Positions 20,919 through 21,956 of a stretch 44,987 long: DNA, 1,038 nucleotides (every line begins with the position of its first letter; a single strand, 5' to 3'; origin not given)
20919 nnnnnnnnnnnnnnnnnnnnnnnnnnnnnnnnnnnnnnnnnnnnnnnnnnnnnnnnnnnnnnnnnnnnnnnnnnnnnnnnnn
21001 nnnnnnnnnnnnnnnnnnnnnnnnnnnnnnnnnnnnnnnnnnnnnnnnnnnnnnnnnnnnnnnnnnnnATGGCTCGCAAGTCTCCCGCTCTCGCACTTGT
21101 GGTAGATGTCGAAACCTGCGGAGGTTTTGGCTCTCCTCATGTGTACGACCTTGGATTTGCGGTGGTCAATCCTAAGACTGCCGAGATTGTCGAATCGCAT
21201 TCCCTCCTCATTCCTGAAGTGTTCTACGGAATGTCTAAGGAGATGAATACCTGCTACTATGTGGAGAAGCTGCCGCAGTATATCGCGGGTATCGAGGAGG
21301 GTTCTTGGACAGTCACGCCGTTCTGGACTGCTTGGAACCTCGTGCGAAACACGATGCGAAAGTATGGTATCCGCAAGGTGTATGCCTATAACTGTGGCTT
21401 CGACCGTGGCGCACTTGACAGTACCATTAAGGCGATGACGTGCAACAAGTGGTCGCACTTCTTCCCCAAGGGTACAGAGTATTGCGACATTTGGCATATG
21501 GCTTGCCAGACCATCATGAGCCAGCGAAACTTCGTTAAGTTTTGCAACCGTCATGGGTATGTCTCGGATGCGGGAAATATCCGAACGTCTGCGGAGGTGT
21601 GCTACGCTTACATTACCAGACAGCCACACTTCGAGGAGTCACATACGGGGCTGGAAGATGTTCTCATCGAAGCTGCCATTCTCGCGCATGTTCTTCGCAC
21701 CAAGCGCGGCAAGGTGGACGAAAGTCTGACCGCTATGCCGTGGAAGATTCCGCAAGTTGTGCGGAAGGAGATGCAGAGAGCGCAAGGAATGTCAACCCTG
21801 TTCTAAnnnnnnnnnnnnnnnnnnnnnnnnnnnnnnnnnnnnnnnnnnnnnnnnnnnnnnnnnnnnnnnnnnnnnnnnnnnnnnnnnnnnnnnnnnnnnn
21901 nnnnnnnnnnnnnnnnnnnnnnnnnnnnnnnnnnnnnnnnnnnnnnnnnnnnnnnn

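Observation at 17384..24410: Tandem array of divergent-promoter modules: GC palindrome + AAATTT + opposing TTGACA promoters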

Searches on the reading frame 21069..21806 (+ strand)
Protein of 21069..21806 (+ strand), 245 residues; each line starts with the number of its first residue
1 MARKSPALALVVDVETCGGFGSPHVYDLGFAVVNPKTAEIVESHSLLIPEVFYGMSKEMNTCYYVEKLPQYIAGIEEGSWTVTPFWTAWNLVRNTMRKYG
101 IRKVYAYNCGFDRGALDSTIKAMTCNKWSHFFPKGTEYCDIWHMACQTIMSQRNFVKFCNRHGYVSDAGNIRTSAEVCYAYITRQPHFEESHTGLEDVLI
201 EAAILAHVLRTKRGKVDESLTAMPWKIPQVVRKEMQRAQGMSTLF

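Call 9: search_protein_families(library=pfam, max_evalue=0.01, proteins=[window:21069-21806:+])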
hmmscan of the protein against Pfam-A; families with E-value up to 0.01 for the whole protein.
window:21069-21806:+ (245 aa): 0 families

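Call 10: search_protein_families(library=phrogs, max_evalue=0.01, proteins=[window:21069-21806:+])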
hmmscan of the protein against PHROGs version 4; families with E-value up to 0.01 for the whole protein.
window:21069-21806:+ (245 aa): 1 family
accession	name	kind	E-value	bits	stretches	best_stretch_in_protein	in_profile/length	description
phrog_20187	-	unknown function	1.9e-41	143.4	1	9-237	10-258/272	-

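Call 13: find_related_loci(query=window:21069-21806:+, collection=viral_contigs, flank=10000)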
Query window:21069-21806:+ (245 aa) in viral_contigs; peptide patterns used: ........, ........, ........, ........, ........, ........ (x = any residue, [..] = any of these).
3 stretches matched a pattern; 1 encode a relative of the query (tblastn E <= 1e-3); 1 distinct loci.
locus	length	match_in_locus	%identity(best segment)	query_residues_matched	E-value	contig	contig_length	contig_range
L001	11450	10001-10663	56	10-231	1e-83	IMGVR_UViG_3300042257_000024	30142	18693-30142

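Call 24: find_related_loci(query=A1, collection=metagenome_contigs, flank=10000)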
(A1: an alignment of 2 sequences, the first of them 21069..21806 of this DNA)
Query A1 (245 aa) in metagenome_contigs; peptide patterns used: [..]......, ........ (x = any residue, [..] = any of these).
359 stretches matched a pattern; 221 encode a relative of the query (tblastn E <= 1e-3); the best 80 are kept; 80 distinct loci.
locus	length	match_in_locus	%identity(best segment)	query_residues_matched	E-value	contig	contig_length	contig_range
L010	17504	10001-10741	74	1-245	2e-128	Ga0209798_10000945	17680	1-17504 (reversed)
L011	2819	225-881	60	10-230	4e-89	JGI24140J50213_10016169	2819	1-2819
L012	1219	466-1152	54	8-237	8e-91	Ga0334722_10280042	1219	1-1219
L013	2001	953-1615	57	10-231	1e-86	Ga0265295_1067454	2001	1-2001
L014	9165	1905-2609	52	6-241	5e-82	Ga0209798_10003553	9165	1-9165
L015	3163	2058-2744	52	10-239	1e-79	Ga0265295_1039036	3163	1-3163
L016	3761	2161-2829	53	10-233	2e-78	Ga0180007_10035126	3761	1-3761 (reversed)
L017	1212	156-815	55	9-229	4e-83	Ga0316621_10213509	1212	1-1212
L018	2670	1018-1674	52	10-229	2e-75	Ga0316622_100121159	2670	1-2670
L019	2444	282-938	52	10-229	7e-76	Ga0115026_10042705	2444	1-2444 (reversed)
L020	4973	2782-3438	52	10-229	2e-74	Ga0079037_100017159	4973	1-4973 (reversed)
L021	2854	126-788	52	8-230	4e-74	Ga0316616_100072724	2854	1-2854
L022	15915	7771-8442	47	10-235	2e-66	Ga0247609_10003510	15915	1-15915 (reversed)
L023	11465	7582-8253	46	10-235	3e-64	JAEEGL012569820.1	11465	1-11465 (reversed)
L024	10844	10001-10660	45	10-231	1e-62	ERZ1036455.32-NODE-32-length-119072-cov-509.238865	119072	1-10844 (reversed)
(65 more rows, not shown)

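Call 28: find_related_loci(query=A1, collection=genome_contigs, flank=10000)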
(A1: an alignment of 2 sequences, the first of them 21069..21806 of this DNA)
Query A1 (245 aa) in genome_contigs; peptide patterns used: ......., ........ (x = any residue, [..] = any of these).
58 stretches matched a pattern; 8 encode a relative of the query (tblastn E <= 1e-3); 8 distinct loci.
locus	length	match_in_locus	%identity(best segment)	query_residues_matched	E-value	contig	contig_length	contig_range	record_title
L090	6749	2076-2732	50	10-229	1e-72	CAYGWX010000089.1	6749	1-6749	MAG TPA_asm: uncultured bacterium isolate ERP119294_co1_425 genome assembly, contig: NODE_16858_length_6749_cov_22.79563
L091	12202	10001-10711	43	1-240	2e-62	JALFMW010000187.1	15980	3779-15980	MAG: Clostridium sp. isolate SUG825 k141_458396, whole genome shotgun sequence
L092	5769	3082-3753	43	10-235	2e-57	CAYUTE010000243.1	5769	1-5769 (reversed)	MAG TPA_asm: uncultured Eubacteriales bacterium isolate SRP330255_co2_185 genome assembly, contig: k141_2935996, whole g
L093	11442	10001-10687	42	3-229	2e-56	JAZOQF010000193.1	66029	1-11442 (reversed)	MAG: Acutalibacteraceae bacterium isolate T1900045569_YK20190263.MAGScoT_cleanbin_000019 SGB_7962_k141_209798, whole gen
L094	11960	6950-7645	39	1-235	9e-54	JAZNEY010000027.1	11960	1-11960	MAG: Clostridia bacterium isolate T1900044716_TS20190182.MAGScoT_cleanbin_000052 SGB_1880_k141_2103625, whole genome sho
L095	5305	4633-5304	39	8-233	9e-51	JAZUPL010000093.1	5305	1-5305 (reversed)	MAG: Eubacteriales bacterium isolate T1900044867_TS20190333.MAGScoT_cleanbin_000009 SGB_3134_k141_1806336, whole genome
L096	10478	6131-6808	36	1-229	5e-47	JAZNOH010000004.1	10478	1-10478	MAG: Clostridia bacterium isolate T1900044652_TS20190118.MAGScoT_cleanbin_000056 SGB_1441_k141_164392, whole genome shot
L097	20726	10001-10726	38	4-244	4e-42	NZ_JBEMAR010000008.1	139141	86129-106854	MAG: Carnobacterium sp. isolate 233_Win.3 NODE_16_length_139141_cov_45.695440, whole genome shotgun sequence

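Call 69: find_encoding_contigs(protein=window:21069-21806:+, flank=10000, max_places=4)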
Protein window:21069-21806:+ (245 aa): 16 contigs read that carry it; 4 places shown.
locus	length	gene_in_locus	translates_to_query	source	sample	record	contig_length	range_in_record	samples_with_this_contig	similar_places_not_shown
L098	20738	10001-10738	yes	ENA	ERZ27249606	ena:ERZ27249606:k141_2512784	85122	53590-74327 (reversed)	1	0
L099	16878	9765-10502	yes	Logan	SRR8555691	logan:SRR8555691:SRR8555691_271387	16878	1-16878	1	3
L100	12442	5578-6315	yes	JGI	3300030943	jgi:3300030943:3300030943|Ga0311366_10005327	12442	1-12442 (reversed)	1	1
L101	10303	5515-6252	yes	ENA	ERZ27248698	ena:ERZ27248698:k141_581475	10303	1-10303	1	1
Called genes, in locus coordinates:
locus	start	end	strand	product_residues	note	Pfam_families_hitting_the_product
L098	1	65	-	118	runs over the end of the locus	-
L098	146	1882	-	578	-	-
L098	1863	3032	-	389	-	PF27269:YonG_N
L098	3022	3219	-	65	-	-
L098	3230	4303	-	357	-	-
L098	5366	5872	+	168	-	-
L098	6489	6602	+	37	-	-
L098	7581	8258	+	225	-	-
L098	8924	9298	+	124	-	-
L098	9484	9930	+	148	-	-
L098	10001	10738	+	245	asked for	-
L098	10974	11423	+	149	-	-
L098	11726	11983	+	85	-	-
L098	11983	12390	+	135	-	-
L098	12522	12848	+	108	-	-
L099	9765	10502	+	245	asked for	-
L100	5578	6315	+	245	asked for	-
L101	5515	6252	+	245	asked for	-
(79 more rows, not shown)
